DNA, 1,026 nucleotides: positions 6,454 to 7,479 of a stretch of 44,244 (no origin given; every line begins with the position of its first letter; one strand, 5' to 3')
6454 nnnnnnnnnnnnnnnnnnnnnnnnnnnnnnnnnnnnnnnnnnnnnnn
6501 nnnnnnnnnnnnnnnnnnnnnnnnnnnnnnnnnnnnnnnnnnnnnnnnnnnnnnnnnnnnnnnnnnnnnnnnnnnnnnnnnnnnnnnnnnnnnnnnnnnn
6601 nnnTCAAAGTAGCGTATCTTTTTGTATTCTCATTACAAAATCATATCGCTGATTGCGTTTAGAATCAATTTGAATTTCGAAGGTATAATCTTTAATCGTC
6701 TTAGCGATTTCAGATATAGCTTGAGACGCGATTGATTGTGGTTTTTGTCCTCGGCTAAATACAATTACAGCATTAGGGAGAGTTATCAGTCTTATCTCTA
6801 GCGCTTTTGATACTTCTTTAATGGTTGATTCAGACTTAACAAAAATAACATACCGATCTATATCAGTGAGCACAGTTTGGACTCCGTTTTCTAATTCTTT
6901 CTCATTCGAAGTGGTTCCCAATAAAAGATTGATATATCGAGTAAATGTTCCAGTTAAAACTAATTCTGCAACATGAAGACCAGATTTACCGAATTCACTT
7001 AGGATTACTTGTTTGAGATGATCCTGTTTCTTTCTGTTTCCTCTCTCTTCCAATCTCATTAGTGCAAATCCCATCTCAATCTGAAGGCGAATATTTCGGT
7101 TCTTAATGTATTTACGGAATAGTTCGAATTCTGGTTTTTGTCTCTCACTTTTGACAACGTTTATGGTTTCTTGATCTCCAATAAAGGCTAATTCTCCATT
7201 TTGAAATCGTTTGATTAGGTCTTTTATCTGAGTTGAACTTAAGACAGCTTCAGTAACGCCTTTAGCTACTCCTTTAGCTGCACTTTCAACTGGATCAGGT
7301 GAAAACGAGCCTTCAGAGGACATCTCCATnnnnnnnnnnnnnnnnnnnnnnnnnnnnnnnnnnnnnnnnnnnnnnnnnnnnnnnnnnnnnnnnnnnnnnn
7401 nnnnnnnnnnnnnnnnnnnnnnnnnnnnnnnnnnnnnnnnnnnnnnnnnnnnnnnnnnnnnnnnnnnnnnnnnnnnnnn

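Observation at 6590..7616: AT-rich ~1 kb island with a tightly coupled small+large ORF pair of unknown function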

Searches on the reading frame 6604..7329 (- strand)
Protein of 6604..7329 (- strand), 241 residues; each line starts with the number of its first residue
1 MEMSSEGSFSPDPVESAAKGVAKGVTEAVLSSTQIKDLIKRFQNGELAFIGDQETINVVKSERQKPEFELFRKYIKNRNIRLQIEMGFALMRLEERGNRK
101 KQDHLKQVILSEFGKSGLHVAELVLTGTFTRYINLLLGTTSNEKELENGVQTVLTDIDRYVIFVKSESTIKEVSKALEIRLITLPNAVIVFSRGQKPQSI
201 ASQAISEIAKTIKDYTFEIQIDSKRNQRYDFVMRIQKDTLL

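Call 4: search_protein_families(library=pfam, proteins=[window:6604-7329:-], max_evalue=1)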
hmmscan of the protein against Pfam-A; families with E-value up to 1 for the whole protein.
window:6604-7329:- (241 aa): 1 family
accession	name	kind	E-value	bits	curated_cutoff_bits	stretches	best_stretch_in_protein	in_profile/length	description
PF11547.14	E3_UbLigase_EDD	-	0.078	13.3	25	0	144-163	9-28/52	E3 ubiquitin ligase EDD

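Call 5: search_protein_families(library=padloc, proteins=[window:6604-7329:-], max_evalue=1)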
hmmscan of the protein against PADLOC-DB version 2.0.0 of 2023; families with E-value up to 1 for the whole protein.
window:6604-7329:- (241 aa): 0 families

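Call 6: search_protein_families(library=ncbifam, proteins=[window:6604-7329:-], max_evalue=1)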
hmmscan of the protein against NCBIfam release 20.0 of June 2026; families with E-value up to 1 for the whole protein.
window:6604-7329:- (241 aa): 1 family
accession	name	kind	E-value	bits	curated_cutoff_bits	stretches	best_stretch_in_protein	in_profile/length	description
NF005053.0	PRK06462.1-3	equivalog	0.081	12.5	322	1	102-168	26-90/274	asparagine synthetase A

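Call 7: search_protein_families(library=phrogs, proteins=[window:6604-7329:-], max_evalue=1)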
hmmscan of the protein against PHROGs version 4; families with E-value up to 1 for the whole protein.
window:6604-7329:- (241 aa): 1 family
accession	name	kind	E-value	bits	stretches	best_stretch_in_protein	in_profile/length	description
phrog_35802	-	unknown function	0.17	12.8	1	33-72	54-93/109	-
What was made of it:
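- On Type II toxin-antitoxin system: The window proteins have no hits in Pfam, NCBIfam, PADLOC or PHROGs (calls 4-7).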

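Call 8: find_homologous_proteins(query=window:6604-7329:-, max_evalue=0.01)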
Query window:6604-7329:- (241 aa): 2 proteins with E <= 0.01 among 353 candidates.
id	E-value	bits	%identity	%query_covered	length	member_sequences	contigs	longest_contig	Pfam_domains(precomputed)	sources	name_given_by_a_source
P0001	1.4e-146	504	100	100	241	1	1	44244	-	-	-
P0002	1.2e-42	164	39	95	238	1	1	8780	-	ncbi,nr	ncbi:MAG: hypothetical protein M1530_03310 [Candidatus Marsarchaeota archaeon]|nr:hypothetical prote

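Call 10: find_encoding_contigs(protein=P0002, flank=5000, max_places=4)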
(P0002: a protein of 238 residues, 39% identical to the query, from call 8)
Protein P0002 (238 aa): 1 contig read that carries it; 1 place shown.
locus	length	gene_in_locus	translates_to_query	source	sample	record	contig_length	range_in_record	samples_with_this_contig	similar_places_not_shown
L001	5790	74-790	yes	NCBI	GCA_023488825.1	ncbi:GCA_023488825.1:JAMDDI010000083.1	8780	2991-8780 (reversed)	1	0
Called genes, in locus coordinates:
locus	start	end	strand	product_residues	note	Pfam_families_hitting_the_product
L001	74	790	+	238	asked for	-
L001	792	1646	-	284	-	PF02775:TPP_enzyme_C, PF12367:PFO_beta_C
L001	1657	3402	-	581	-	PF01558:POR, PF01855:POR_N, PF02780:Transketolase_C, PF17147:PFOR_II (weak)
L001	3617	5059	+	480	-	-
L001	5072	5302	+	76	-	-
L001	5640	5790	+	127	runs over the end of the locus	-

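Call 17: find_encoding_contigs(protein=P0001, flank=10000, max_places=3)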
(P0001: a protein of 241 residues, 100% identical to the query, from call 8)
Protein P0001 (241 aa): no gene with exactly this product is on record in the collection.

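Call 24: find_homologous_proteins(query=A2, max_evalue=0.01)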
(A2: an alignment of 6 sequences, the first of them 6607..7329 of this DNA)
Query A2 (6 sequences) (241 aa, profile of the alignment): 161 proteins with E <= 0.01 among 8000 candidates; the best 120 are listed.
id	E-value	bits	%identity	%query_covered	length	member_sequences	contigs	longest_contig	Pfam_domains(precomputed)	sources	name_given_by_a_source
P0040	3.2e-102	359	29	91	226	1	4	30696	-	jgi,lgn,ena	jgi:hypothetical protein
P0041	1.4e-100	354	38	57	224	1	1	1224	-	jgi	jgi:hypothetical protein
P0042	2.0e-97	343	30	87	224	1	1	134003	-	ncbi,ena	-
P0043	4.8e-97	342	31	87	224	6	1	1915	-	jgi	jgi:hypothetical protein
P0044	9.8e-97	341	30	87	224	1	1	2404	-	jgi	jgi:hypothetical protein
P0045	6.2e-96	338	30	71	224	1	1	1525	-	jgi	jgi:hypothetical protein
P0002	2.1e-92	327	39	95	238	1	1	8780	-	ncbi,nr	ncbi:MAG: hypothetical protein M1530_03310 [Candidatus Marsarchaeota archaeon]|nr:hypothetical prote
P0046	2.6e-92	327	38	51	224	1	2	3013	-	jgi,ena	-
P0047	1.2e-89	318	32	64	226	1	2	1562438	-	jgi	jgi:hypothetical protein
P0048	2.4e-86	307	32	71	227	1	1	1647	-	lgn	-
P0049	1.5e-85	304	28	87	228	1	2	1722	-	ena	-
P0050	1.7e-85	304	28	71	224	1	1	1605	-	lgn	-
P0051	9.5e-85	302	28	87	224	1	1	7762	-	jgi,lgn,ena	-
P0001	1.0e-84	302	100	100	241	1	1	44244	-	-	-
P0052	1.9e-83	298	27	87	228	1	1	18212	-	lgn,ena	-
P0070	1.2e-77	279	28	86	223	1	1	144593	-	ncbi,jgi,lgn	ncbi:MAG: hypothetical protein ABR962_07075 [Candidatus Bathyarchaeia archaeon]|jgi:hypothetical pro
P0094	1.4e-71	259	37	73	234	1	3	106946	-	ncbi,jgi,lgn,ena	-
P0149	6.8e-62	227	45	99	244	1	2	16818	-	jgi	jgi:hypothetical protein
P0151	1.8e-61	226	35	66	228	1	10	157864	-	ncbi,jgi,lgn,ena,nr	ncbi:hypothetical protein HOD29_04055 [archaeon]|jgi:hypothetical protein|nr:hypothetical protein [a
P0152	3.3e-61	225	26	90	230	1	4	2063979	-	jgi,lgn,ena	jgi:hypothetical protein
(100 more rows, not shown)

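Call 33: search_solved_structures(query=A3, max_evalue=10)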
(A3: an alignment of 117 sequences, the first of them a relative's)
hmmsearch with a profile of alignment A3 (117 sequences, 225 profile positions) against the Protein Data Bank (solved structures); distinct sequences matched with E-value up to 10: 2.
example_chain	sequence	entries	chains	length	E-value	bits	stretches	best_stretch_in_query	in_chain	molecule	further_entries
3lg7_A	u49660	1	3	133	0.034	16.7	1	139-214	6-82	4E10_S0_1EZ3A_002_C (T246)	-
9rsv_A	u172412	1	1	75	0.11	15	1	26-61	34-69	Os03g0111400 protein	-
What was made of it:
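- On Alba/Sac10b superfamily: A PDB profile search finds no Alba entry (call 33).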

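Call 45: predict_structure(alignment_id=A3)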
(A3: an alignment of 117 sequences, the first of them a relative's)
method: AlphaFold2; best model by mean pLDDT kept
length: 241 residues; sequences in the alignment: 117
mean_pLDDT: 87.1   pTM: 0.77
mean pLDDT of the five models: 87.1, 86.0, 86.0, 85.6, 85.5
residues with pLDDT >= 90: 179; 70-90: 27; 50-70: 11; < 50: 24
segments of 3 or more residues with pLDDT < 50: 1-4, 6-12, 15-20, 23-27
pLDDT, mean of each block of 10 residues (from residue 1): 46 48 50 76 85 92 91 93 96 95 97 97 94 91 94 96 98 98 93 98 98 95 95 80 40
secondary structure, 60 per line:
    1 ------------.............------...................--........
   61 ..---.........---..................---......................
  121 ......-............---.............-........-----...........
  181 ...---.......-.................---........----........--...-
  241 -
elements in order: H13-25 H32-50 H53-62 H66-74 H78-95 H99-126 H128-139 H143-155 H157-160 E161-164 H170-183 E187-193 H195-211 E215-222 E227-234
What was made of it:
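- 6604..7329 (-): Large gene: 241 aa (239 aa if it starts at ATG 7323), basic (pI 9.1). It has a disordered conserved N-terminal peptide (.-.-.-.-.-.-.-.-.), a helical domain at about residues 32-155, and a C-terminal beta-alpha-beta-alpha-beta-beta Alba/SpoVS-like domain at about residues 157-236. AF2 pLDDT is 87 (call 45).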

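Call 48: search_protein_representatives(alignment_id=A3)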
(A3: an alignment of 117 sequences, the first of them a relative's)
Query: 117 sequences, 225 profile positions. Proteins with E-value up to 0.001 (for the whole library): 472; up to 1e-10: 356; up to 1e-30: 216. The best 150 are listed.
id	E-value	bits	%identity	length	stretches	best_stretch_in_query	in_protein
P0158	5.4e-89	313.7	-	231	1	3-223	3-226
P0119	6.6e-88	310.2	-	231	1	4-223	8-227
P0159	1.0e-82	293.2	-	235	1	4-224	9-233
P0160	8.2e-79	280.4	-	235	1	3-224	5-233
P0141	1.5e-78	279.5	-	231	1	5-223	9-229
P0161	2.8e-77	275.4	-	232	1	4-224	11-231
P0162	7.3e-77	274.0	-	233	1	3-224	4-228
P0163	1.1e-76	273.4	-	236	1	1-223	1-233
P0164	1.4e-76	273.2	-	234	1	2-224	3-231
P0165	1.8e-76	272.7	-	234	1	4-224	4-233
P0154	3.0e-76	272.0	-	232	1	4-223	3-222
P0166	1.4e-75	269.9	-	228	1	2-222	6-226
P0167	2.2e-74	266.0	-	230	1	1-224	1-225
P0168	2.7e-74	265.6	-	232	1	2-222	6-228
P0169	3.0e-74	265.5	-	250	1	3-224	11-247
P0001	6.5e-56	205.5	-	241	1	3-224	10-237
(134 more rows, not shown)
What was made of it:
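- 6604..7329 (-): Family searches in calls 24 and 48.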

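Call 49: fold_search(model_id=the predicted structure, library=pdb)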
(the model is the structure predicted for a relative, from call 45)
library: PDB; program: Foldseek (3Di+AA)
matches with E <= 10: 791; with E <= 0.001: 1
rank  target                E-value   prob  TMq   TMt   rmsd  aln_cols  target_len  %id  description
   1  6e52_B                9.0e-04  0.66  0.15  0.16  23.9       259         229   11  Chimeric structure of Saccharomyces cerevisiae GCN4 leucine zipper fused to Staphylococcus aureus AgrC cytoplasmic his (released 2019-02-27)
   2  9a7h_B                6.9e-03  1.00  0.23  0.57   5.5        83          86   18  Integrative model of YUND-SP5S by crosslinking MS and deep learning (released 2024-09-18)
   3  2ek0_A                1.1e-02  1.00  0.23  0.57   5.8        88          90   18  Stage V Sporolation Protein S (SPOVS) from Thermus thermophilus Zinc form (released 2007-09-25)
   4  2a2y_MODEL_1_A        1.1e-02  1.00  0.24  0.58   5.1        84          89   13  NMR Structue of Sso10b2 from Sulfolobus solfataricus (released 2005-11-08)
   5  2eh1_B                1.2e-02  1.00  0.23  0.56   5.7        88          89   17  Stage V Sporolation Protein S (SpoVS) from Thermus thermophilus (released 2007-09-04)
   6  8xap_B                1.4e-02  1.00  0.25  0.63   4.9        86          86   14  Thermostable and acid-tolerant DNA-binding protein (released 2024-12-11)
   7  2eh1_A                1.6e-02  1.00  0.25  0.60   5.4        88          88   17  Stage V Sporolation Protein S (SpoVS) from Thermus thermophilus (released 2007-09-04)
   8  8xap_C                1.7e-02  1.00  0.22  0.57   5.1        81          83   12  Thermostable and acid-tolerant DNA-binding protein (released 2024-12-11)
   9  8xap_A                1.9e-02  1.00  0.30  0.81   2.0        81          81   16  Thermostable and acid-tolerant DNA-binding protein (released 2024-12-11)
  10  1y9x_MODEL_1_A        2.1e-02  1.00  0.21  0.49   7.0        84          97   11  Solution structure of Archaeon DNA-binding protein ssh10b (released 2005-06-21)
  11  6w6v_G                2.3e-02  1.00  0.25  0.45   8.5       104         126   13  Structure of yeast RNase MRP holoenzyme (released 2020-07-15)
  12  1udv_B                2.5e-02  1.00  0.24  0.60   5.0        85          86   13  Crystal structure of the hyperthermophilic archaeal dna-binding protein Sso10b2 at 1.85 A (released 2003-08-05)
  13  1h0x_A                3.0e-02  0.99  0.22  0.52   7.1        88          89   12  Structure of Alba: an archaeal chromatin protein modulated by acetylation (released 2002-09-05)
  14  1udv_A                3.5e-02  0.99  0.22  0.54   5.4        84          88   10  Crystal structure of the hyperthermophilic archaeal dna-binding protein Sso10b2 at 1.85 A (released 2003-08-05)
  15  1nfh_A                3.5e-02  0.97  0.20  0.48   6.1        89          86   16  Structure of a Sir2 substrate, alba, reveals a mechanism for deactylation-induced enhancement of DNA-binding (released 2003-08-05)
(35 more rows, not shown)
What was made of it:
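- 6604..7329 (-): Foldseek against PDB: Alba, SpoVS and Pop6/7 hits with probability 0.97-1.0 and target TM up to 0.81 (call 49).
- On Alba/Sac10b superfamily: Foldseek probability is 0.97-1.0 to Alba, SpoVS and Pop6/7 chains, with target TM 0.45-0.81 (calls 45, 49).
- Closest known: Alba/Sac10b superfamily. Same: Foldseek probability is 0.97-1.0 to many Alba and SpoVS structures (call 49).
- Alba/SpoVS-like nucleic-acid-binding fold (call 49). An Alba-like fold (call 49).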

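Call 52: find_related_loci(query=A3, collection=viral_contigs, flank=8000)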
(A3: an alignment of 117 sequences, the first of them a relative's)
Query A3 (241 aa) in viral_contigs; peptide patterns used: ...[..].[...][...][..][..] (x = any residue, [..] = any of these).
9 stretches matched a pattern; 2 encode a relative of the query (tblastn E <= 1e-3); 2 distinct loci.
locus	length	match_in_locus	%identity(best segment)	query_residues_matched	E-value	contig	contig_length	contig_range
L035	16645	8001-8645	29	2-219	1e-25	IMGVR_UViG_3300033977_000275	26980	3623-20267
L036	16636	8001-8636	26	3-218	2e-18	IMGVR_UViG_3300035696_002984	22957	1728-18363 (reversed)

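Call 53: search_dna_similar(query=window:6607-7329:-, collection=phages, mode=protein, max_evalue=0.01)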
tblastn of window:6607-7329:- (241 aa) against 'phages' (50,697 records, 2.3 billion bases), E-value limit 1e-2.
No match.

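Call 54: search_dna_similar(query=window:6607-7329:-, collection=plasmids, mode=protein, max_evalue=0.01)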
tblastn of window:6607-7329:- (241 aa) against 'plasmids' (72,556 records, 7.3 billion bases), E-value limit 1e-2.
No match.
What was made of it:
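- Tried and rejected: No match (calls 53, 54).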

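Call 55: search_protein_families(library=pfam, alignment_id=A3, max_evalue=1)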
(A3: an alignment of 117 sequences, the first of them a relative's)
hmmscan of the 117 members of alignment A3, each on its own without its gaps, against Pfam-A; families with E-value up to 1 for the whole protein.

A. member 1, P0001 (241 aa): 1 family
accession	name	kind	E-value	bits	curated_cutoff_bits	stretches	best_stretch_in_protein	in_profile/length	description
PF11547.14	E3_UbLigase_EDD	-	0.078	13.3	25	0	144-163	9-28/52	E3 ubiquitin ligase EDD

B. families by the number of members that match (of 117 scanned): 161 families (the first 25 are shown)
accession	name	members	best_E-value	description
PF21483.2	CdiA_helical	6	0.0032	Toxin CdiA-like, helical domain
PF09385.16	HisK_N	5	0.0017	Histidine kinase N terminal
PF05835.17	Synaphin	5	0.004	Synaphin protein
PF06888.18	Put_Phosphatase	4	0.004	Putative Phosphatase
PF22427.2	SMMA_C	4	0.018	Maltogenic amylase, C-terminal domain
PF02310.24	B12-binding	4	0.041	B12 binding domain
PF13173.12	AAA_14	4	0.055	AAA domain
PF10155.14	CNOT11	3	0.00083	CCR4-NOT transcription complex subunit 11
PF03206.19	NifW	3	0.021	Nitrogen fixation protein NifW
PF14106.11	DUF4279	3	0.026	Domain of unknown function (DUF4279)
PF17482.7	Phage_sheath_1C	3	0.038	Phage tail sheath C-terminal domain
PF24695.1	PITM1-3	3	0.088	PITM 1-3, beta-sandwich domain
PF18253.6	HipN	3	0.15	Hsp70-interacting protein N N-terminal domain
PF04310.18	MukB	2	0.0022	MukB N-terminal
PF22614.2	Slo-like_RCK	2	0.0044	Calcium-activated potassium channel slowpoke-like RCK domain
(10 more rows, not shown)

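Call 57: find_encoding_contigs(protein=P0070, flank=8000, max_places=2)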
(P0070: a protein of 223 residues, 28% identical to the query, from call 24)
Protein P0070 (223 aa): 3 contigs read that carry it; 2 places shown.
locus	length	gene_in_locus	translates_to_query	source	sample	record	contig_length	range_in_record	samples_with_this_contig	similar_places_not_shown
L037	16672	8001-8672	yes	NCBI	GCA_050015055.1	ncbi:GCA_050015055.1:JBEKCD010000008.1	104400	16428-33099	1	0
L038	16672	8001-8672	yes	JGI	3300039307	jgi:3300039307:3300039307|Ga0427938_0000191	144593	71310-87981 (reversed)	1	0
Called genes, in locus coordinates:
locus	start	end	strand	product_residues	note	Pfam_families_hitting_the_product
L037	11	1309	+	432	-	PF00202:Aminotran_3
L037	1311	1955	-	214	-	PF02348:CTP_transf_3 (weak), PF12804:NTP_transf_3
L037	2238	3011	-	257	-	PF00142:Fer4_NifH (faint), PF01656:CbiA, PF02374:ArsA_ATPase (faint), PF07015:VirC1 (weak), PF09140:MipZ (weak), PF10609:ParA, PF13614:AAA_31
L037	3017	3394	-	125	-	-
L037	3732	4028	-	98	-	PF14947:HTH_45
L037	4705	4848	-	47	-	-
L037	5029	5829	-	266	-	PF14801:TrmI-like_N, PF01135:PCMT, PF08704:GCD14, PF13847:Methyltransf_31 (weak)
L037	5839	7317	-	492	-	PF00701:DHDPS, PF08714:Fae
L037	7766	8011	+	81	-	-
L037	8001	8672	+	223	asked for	-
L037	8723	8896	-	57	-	-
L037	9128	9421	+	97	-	-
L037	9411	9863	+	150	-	-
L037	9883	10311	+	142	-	-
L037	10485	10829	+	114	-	-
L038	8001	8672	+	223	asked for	-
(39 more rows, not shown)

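Call 58: find_encoding_contigs(protein=P0152, flank=8000, max_places=2)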
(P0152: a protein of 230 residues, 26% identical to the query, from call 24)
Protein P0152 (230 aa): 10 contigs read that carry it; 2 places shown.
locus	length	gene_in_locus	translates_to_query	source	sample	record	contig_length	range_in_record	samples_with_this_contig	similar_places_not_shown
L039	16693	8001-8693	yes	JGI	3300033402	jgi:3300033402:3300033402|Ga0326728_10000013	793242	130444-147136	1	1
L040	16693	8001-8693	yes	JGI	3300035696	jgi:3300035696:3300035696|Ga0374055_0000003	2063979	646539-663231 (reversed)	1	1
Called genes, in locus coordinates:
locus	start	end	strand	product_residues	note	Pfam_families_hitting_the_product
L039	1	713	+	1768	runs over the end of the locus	PF13884:Peptidase_S74 (weak)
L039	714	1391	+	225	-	PF18998:Flg_new_2 (weak)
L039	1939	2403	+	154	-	-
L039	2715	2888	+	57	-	-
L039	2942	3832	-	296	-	PF04191:PEMT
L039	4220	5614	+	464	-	PF03237:Terminase_6N, PF17289:Terminase_6C (weak)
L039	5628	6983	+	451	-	PF05133:SPP1_portal (faint), PF06074:Portal_Mu, PF04860:Phage_portal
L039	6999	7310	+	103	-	-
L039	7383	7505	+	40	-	-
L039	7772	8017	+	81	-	-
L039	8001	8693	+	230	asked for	-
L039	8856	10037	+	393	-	-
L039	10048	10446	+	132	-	PF09956:Phage_cement_2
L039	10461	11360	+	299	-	PF25209:Phage_capsid_4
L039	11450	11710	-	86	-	-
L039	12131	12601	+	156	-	-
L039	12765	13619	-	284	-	PF24038:DUF7347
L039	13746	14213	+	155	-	-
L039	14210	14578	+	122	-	PF04883:HK97-gp10_like (weak)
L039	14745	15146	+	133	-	-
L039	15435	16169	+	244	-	-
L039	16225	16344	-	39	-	-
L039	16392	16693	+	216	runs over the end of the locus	-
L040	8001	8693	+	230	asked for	-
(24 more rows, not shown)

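Call 59: find_encoding_contigs(protein=P0151, flank=8000, max_places=3)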
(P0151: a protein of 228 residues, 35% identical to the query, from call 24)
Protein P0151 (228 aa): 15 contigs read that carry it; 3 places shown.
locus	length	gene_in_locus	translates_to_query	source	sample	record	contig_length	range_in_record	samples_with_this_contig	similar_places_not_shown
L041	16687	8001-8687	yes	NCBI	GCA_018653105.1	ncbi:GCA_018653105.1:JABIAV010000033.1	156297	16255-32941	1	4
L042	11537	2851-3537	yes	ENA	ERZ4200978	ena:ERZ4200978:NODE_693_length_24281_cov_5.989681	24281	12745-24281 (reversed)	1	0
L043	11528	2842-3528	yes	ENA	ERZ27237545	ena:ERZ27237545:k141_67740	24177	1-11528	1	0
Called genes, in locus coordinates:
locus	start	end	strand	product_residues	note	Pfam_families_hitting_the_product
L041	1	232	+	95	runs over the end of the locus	-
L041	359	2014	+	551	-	-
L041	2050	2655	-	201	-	-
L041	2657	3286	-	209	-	-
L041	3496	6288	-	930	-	PF01326:PPDK_N, PF00391:PEP-utilizers, PF02896:PEP-utilizers_C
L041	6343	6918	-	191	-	-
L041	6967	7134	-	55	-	PF00037:Fer4 (faint), PF13370:Fer4_13, PF13459:Fer4_15 (weak)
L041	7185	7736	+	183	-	PF04011:LemA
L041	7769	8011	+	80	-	-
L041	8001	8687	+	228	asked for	-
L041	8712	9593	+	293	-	PF01435:Peptidase_M48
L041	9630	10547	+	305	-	-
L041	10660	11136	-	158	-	-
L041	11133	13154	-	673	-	-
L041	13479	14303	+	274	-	-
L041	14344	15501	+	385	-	PF01546:Peptidase_M20, PF07687:M20_dimer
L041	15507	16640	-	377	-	PF00892:EamA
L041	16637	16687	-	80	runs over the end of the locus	PF01037:AsnC_trans_reg, PF22482:AsnC_trans_reg_3 (weak)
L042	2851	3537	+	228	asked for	-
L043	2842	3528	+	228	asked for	-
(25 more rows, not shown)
